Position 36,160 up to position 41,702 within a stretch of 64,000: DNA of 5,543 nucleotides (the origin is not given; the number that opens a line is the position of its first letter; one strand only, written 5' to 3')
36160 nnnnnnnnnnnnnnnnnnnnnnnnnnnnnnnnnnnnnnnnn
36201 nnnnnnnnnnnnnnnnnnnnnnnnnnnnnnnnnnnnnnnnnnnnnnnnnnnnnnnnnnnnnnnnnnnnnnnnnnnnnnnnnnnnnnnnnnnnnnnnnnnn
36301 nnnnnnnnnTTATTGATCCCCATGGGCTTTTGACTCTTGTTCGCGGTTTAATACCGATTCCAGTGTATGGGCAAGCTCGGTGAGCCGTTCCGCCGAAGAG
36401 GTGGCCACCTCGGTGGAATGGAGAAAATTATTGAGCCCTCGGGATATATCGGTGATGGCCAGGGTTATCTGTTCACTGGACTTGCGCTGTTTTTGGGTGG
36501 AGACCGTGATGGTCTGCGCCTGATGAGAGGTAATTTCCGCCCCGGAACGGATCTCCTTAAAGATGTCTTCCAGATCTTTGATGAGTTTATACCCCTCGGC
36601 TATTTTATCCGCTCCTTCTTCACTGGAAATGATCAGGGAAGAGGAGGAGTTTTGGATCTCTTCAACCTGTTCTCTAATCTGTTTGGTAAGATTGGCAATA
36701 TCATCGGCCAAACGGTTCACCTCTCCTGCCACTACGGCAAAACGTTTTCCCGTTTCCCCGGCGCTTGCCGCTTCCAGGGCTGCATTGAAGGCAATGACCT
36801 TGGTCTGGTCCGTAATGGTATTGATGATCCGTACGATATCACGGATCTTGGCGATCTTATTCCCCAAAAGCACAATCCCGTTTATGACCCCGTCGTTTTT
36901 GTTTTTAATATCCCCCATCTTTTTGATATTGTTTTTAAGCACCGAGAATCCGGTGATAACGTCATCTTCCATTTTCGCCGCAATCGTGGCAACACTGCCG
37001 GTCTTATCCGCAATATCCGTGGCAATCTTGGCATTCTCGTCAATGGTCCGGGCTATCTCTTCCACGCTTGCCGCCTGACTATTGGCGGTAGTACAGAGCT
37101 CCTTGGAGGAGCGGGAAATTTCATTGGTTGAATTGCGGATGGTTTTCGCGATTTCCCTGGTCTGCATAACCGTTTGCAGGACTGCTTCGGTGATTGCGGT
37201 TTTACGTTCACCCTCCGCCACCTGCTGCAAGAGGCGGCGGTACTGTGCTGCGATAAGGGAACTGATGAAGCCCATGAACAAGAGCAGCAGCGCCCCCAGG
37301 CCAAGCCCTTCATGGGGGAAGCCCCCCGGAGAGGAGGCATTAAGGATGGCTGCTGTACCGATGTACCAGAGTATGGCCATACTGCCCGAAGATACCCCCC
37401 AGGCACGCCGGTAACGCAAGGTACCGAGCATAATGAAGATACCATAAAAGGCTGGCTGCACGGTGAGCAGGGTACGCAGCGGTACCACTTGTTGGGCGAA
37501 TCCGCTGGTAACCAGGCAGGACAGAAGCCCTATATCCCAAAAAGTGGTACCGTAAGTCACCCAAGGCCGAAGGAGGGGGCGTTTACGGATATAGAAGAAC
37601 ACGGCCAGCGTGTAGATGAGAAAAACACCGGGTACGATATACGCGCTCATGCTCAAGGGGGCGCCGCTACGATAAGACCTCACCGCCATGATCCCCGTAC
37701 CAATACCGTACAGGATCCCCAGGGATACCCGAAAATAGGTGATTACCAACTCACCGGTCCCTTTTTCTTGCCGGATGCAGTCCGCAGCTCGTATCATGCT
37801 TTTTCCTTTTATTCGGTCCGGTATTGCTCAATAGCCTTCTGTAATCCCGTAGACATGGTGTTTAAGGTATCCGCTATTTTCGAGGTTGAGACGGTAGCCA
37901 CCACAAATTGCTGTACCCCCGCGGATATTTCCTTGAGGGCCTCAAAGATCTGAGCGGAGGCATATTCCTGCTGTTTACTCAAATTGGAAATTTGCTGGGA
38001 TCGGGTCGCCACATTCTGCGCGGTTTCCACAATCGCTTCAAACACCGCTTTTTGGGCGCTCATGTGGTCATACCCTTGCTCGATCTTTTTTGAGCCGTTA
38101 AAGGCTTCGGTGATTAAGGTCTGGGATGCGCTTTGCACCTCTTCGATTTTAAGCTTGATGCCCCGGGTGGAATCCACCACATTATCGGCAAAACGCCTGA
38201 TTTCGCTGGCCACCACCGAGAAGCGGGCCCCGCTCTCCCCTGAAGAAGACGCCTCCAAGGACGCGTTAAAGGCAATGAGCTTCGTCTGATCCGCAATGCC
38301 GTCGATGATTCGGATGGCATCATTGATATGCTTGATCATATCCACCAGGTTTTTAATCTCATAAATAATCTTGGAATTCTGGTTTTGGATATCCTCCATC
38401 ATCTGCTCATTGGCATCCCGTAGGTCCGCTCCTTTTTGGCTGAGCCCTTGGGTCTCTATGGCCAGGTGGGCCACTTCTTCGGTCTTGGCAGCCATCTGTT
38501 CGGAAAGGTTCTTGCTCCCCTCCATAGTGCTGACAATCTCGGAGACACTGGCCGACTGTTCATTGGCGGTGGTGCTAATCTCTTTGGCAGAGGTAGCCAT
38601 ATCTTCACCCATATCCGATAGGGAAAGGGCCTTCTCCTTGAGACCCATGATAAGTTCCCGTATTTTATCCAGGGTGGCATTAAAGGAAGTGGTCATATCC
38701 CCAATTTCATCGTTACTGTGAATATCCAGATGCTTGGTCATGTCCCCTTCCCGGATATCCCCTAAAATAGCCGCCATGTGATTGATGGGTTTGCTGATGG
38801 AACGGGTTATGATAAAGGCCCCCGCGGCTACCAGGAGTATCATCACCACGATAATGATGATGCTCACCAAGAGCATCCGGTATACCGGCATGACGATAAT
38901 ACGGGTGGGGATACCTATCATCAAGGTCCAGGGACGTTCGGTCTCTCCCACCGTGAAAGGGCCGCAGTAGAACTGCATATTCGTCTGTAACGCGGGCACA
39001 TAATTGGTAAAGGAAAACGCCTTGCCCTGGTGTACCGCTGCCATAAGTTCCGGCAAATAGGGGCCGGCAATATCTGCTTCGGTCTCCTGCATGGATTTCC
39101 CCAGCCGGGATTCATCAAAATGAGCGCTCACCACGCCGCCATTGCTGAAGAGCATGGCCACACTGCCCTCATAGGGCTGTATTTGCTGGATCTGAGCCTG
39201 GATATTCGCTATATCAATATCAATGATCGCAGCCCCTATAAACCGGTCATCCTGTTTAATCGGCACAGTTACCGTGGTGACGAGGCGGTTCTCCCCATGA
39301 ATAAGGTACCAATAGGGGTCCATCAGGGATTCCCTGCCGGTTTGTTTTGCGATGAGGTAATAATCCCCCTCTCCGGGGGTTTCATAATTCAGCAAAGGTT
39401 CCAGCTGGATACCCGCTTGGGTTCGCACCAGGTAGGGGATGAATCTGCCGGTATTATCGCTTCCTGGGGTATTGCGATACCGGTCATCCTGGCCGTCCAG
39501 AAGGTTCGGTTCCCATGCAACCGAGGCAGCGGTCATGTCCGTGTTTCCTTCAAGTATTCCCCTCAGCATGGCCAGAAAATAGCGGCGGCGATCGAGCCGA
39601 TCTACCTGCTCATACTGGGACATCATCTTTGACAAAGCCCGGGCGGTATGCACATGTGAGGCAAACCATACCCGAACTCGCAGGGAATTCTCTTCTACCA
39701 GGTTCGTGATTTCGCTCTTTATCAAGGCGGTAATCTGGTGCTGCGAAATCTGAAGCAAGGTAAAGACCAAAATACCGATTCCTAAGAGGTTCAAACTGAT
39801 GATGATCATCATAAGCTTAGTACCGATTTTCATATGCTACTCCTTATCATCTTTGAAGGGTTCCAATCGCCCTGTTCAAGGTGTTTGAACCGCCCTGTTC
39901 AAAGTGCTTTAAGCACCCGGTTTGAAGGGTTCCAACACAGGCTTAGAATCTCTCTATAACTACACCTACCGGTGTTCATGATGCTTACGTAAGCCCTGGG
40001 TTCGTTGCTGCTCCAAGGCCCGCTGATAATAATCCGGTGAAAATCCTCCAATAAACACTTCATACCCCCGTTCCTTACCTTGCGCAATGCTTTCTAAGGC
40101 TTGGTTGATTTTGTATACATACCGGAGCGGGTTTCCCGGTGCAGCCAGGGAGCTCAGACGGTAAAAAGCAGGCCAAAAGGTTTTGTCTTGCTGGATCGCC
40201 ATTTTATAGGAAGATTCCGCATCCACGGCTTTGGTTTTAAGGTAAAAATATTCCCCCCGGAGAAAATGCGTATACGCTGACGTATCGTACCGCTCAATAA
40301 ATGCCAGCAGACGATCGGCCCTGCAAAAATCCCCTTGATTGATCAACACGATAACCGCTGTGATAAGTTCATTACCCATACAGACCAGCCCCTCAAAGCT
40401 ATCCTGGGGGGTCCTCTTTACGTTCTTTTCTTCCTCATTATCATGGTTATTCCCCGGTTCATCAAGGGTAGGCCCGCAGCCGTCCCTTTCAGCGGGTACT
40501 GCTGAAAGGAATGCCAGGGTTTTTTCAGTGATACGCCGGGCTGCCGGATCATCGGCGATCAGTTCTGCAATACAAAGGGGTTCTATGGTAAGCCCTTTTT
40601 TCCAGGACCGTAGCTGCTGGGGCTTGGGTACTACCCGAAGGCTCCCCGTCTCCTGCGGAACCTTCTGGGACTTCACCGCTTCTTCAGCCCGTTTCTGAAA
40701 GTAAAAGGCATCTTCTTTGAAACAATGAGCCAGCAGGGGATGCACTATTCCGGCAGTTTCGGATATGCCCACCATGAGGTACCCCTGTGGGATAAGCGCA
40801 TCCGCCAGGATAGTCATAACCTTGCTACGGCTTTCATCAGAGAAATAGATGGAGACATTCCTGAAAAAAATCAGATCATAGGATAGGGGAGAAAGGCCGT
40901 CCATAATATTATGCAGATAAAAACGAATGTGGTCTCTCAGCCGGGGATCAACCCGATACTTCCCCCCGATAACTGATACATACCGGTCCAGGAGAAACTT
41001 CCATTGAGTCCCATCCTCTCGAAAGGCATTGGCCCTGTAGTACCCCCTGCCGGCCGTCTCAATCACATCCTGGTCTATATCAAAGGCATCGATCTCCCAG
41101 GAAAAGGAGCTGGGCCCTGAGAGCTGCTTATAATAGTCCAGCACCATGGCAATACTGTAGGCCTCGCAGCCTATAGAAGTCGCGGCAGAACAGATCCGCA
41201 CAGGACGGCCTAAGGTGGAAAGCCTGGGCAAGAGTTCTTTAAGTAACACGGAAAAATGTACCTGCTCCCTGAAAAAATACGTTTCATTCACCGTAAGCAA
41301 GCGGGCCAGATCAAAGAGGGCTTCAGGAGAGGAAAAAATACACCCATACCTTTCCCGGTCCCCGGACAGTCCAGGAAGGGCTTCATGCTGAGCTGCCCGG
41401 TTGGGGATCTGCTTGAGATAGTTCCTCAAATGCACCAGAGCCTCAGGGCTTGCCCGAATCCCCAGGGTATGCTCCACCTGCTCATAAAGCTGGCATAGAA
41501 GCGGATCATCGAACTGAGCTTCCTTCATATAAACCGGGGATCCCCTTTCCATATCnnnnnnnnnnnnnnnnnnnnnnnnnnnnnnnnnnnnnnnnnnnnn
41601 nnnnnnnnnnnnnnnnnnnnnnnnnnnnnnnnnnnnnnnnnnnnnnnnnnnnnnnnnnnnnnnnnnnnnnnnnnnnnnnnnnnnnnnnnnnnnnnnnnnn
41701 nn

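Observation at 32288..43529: Wsp-like chemosensory operon whose dedicated output is a REC-GAF-class III adenylate cyclase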

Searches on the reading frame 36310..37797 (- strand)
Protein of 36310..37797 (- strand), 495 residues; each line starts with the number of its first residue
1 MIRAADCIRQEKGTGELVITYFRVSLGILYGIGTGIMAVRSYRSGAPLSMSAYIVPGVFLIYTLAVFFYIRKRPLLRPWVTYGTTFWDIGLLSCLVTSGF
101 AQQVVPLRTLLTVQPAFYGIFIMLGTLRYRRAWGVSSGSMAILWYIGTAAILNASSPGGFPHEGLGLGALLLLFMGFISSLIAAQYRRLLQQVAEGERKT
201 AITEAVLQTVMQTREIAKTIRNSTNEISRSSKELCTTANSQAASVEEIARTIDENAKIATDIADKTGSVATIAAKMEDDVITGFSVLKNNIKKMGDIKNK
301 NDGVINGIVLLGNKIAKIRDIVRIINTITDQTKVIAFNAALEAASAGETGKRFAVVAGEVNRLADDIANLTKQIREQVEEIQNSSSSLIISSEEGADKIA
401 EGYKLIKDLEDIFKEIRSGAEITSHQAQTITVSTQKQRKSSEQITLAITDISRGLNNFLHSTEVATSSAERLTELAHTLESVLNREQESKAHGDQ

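Call 3: search_protein_families(library=pfam, proteins=[window:36310-37797:-], max_evalue=0.01)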
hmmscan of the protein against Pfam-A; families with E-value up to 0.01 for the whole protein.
window:36310-37797:- (495 aa): 1 family
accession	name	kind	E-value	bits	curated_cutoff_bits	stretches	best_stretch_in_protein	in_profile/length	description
PF00015.26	MCPsignal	-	1.7e-32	113.1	34.6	2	283-452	14-169/172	Methyl-accepting chemotaxis protein (MCP) signalling domain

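Call 18: search_protein_families(library=ncbifam, proteins=[window:36310-37797:-], max_evalue=0.01)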
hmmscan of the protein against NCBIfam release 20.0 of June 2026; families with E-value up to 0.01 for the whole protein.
window:36310-37797:- (495 aa): 7 families
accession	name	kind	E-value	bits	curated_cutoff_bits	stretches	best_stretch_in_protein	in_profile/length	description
NF047851.1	MCPCitTducer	equivalog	3.5e-19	69.3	900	1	179-450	237-478/553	methyl-accepting chemotaxis citrate transducer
NF011615.0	PRK15041.1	equivalog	2.5e-18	66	947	1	202-431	259-474/554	methyl-accepting chemotaxis protein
NF058645.1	MCPCtpMPsAe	equivalog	4.4e-18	65.3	900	1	204-483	274-553/558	methyl-accepting chemotaxis protein CtpM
NF011622.0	PRK15048.1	equivalog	5e-18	65.5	900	1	203-434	258-475/553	methyl-accepting chemotaxis protein II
NF041847.1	transduc_aer2_vibrio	equivalog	2.6e-17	62.3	1200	1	202-451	489-717/804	aerotaxis transducer Aer2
NF050802.1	AspChtxCcaA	equivalog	1.1e-15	57.1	1300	2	303-425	557-679/700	aspartate chemotaxis receptor CcaA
NF007309.0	PRK09793.1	equivalog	1e-14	54.4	903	1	202-481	255-506/533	methyl-accepting chemotaxis protein IV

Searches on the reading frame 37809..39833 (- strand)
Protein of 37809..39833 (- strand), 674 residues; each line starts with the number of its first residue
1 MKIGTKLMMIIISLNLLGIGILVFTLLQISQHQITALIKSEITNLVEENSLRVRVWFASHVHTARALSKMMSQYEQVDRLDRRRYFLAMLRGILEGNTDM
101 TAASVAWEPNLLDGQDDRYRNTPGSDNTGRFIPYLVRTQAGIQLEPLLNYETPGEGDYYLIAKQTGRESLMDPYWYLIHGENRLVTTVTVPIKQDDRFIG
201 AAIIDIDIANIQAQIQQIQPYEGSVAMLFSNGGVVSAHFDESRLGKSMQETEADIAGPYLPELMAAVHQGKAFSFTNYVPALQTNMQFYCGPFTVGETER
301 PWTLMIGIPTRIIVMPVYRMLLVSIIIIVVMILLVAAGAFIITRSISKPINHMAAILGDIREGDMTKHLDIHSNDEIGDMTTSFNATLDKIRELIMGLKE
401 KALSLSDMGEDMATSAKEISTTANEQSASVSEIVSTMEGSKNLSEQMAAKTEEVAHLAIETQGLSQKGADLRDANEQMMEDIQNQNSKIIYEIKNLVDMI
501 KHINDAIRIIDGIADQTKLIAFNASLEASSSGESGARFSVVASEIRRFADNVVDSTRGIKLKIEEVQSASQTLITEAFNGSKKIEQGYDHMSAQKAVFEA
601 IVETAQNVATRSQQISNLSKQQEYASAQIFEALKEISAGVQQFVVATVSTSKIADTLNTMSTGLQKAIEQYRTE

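Call 3: search_protein_families(library=pfam, proteins=[window:37809-39833:-], max_evalue=0.01)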
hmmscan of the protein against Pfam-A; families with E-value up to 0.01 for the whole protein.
window:37809-39833:- (674 aa): 5 families
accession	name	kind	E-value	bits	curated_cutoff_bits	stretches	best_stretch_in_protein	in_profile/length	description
PF00015.26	MCPsignal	-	3.3e-24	86.1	34.6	1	467-637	13-169/172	Methyl-accepting chemotaxis protein (MCP) signalling domain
PF00672.30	HAMP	-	2.3e-12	47.5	25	1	342-393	2-53/53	HAMP domain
PF22673.2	MCP-like_PDC_1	-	3.6e-10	40.7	27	1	88-212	3-112/113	Methyl-accepting chemotaxis protein-like, first PDC sensor domain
PF02743.24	dCache_1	-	7.2e-10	39.3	45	1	97-250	39-190/240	Cache domain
PF18947.5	HAMP_2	-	0.0043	17.4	24.3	0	345-392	19-66/67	HAMP domain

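Call 18: search_protein_families(library=ncbifam, proteins=[window:37809-39833:-], max_evalue=0.01)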
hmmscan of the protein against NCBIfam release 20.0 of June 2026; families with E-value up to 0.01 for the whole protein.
window:37809-39833:- (674 aa): 22 families
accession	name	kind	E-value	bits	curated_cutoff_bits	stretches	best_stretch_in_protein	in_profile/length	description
NF058645.1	MCPCtpMPsAe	equivalog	2e-34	119.3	900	1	319-672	202-557/558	methyl-accepting chemotaxis protein CtpM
NF011615.0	PRK15041.1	equivalog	9.2e-24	84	947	1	321-671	195-515/554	methyl-accepting chemotaxis protein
NF011622.0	PRK15048.1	equivalog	1.5e-20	73.9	900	1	322-672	194-514/553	methyl-accepting chemotaxis protein II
NF047851.1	MCPCitTducer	equivalog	1.3e-17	64.1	900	1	324-672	196-515/553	methyl-accepting chemotaxis citrate transducer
NF041847.1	transduc_aer2_vibrio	equivalog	3.2e-17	62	1200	1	346-671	455-752/804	aerotaxis transducer Aer2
NF007309.0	PRK09793.1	equivalog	1.2e-16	60.8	903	1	322-657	190-504/533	methyl-accepting chemotaxis protein IV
NF050802.1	AspChtxCcaA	equivalog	1.5e-15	56.6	1300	2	419-616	491-688/700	aspartate chemotaxis receptor CcaA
NF038263.1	prot_phos_SiaA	equivalog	5.8e-11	41.6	700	1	321-421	309-413/658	biofilm regulation protein phosphatase SiaA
NF040691.1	MtrAB_MtrB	equivalog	5.7e-08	32.2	450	1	319-400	188-266/507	MtrAB system histidine kinase MtrB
NF033092.0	HK_WalK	equivalog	9.2e-07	27.8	725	1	328-518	183-367/594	cell wall metabolism sensor histidine kinase WalK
NF053592.1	HK_near_YfiR_like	equivalog_domain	1.3e-06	28.1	194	1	319-392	145-222/223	sensor histidine kinase, YfiR-like protein-associated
NF011874.0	PRK15347.1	equivalog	2.4e-06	25.9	852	1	301-400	275-375/921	two component system sensor kinase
TIGR02169.1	SMC_prok_A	equivalog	4.4e-06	24.7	729.4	1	374-666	681-977/1165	chromosome segregation protein SMC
NF012163.2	BaeS_SmeS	equivalog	1.1e-05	24.6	500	1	324-386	166-228/457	sensor histidine kinase efflux regulator BaeS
NF047496.1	HK_LIC11548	equivalog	3.9e-05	22.6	750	1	318-390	271-343/589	LIC_11548 family sensor histidine kinase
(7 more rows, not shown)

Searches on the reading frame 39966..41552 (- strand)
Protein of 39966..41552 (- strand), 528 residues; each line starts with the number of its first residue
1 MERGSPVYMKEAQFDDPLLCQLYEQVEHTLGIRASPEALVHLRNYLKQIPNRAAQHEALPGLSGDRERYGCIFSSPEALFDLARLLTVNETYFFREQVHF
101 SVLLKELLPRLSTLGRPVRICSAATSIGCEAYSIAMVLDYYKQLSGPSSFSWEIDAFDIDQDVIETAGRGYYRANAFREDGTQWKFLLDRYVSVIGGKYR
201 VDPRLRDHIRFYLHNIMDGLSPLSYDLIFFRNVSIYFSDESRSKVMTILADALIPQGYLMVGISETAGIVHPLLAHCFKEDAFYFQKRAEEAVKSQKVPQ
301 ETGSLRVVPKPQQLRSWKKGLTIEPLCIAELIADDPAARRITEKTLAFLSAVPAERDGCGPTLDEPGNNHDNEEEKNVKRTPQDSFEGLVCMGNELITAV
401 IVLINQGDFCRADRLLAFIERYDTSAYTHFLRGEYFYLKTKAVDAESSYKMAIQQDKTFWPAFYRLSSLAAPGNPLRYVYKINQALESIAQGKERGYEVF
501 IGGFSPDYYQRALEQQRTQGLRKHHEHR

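Call 3: search_protein_families(library=pfam, proteins=[window:39966-41552:-], max_evalue=0.01)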
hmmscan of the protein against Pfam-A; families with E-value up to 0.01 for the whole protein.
window:39966-41552:- (528 aa): 1 family
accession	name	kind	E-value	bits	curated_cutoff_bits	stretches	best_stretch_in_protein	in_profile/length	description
PF01739.24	CheR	-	4.3e-37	127.9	27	1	89-266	1-178/195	CheR methyltransferase, SAM binding domain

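Call 18: search_protein_families(library=ncbifam, proteins=[window:39966-41552:-], max_evalue=0.01)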
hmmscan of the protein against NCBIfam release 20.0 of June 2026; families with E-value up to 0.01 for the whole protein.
window:39966-41552:- (528 aa): 2 families
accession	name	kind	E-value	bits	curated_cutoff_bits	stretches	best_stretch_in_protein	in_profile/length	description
NF007902.0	PRK10611.1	equivalog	3.8e-24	85.4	435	1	85-266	88-265/287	protein-glutamate O-methyltransferase CheR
TIGR02795.1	tol_pal_ybgF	equivalog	0.0058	17.2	90.1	0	399-457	8-70/119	tol-pal system protein YbgF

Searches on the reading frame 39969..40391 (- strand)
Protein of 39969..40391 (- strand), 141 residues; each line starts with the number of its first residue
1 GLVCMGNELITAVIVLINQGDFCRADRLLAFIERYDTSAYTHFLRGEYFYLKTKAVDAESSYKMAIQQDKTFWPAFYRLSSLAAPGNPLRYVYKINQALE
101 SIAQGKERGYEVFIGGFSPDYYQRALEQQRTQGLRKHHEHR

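Call 58: search_protein_families(library=pfam, alignment_id=A4, max_evalue=1)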
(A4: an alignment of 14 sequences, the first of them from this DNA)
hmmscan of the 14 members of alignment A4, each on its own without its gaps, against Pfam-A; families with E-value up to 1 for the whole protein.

A. member 1, seq(141 aa): 3 families
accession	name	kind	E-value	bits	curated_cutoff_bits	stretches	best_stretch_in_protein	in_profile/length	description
PF13431.12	TPR_17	-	0.051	14.3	24.4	0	62-82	2-22/34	Tetratricopeptide repeat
PF07719.23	TPR_2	-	0.18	12.4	27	0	39-71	1-33/34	Tetratricopeptide repeat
PF00515.34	TPR_1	-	0.2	12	27.8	0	120-129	22-31/34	Tetratricopeptide repeat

B. families by the number of members that match (of 14 scanned): 11 families
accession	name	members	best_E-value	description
PF07719.23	TPR_2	6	0.0082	Tetratricopeptide repeat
PF13432.12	TPR_16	4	0.00028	Tetratricopeptide repeat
PF00515.34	TPR_1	4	0.018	Tetratricopeptide repeat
PF13424.12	TPR_12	2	0.0073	Tetratricopeptide repeat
PF13431.12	TPR_17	1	0.051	Tetratricopeptide repeat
PF05035.17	DGOK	1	0.059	2-keto-3-deoxy-galactonokinase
PF07660.19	STN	1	0.062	Secretin and TonB N terminus short domain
PF20880.2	G1_gp67_N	1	0.071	Phage G1 gp67, N-terminal domain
PF25062.1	ARM_TT21_N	1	0.072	Tetratricopeptide repeat protein 21 N-terminal ARM repeat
PF21259.3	Rgg_C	1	0.076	HTH-type transcriptional regulator Rgg, C-terminal domain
PF09060.15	L27_N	1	0.23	L27_N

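Call 59: search_solved_structures(query=A4, max_evalue=10)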
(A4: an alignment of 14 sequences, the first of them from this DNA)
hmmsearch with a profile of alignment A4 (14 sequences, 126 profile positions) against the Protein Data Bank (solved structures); distinct sequences matched with E-value up to 10: 5.
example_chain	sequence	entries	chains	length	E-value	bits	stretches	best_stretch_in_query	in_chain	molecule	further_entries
2xpi_A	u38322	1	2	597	0.0027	20.9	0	15-74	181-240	ANAPHASE-PROMOTING COMPLEX SUBUNIT CUT9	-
8a3t_J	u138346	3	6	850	0.011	18.9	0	35-68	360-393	Anaphase-promoting complex subunit CDC16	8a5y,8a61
2m71_A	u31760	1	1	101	0.12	15.5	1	83-111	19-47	Translation initiation factor IF-3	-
7vg7_B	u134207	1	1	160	1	12.6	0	91-116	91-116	Uteroglobin,PB1m6A9 peptide,Uteroglobin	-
7vf3_B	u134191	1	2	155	1.2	12.3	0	91-116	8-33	Uteroglobin,PB1m7 peptide,Uteroglobin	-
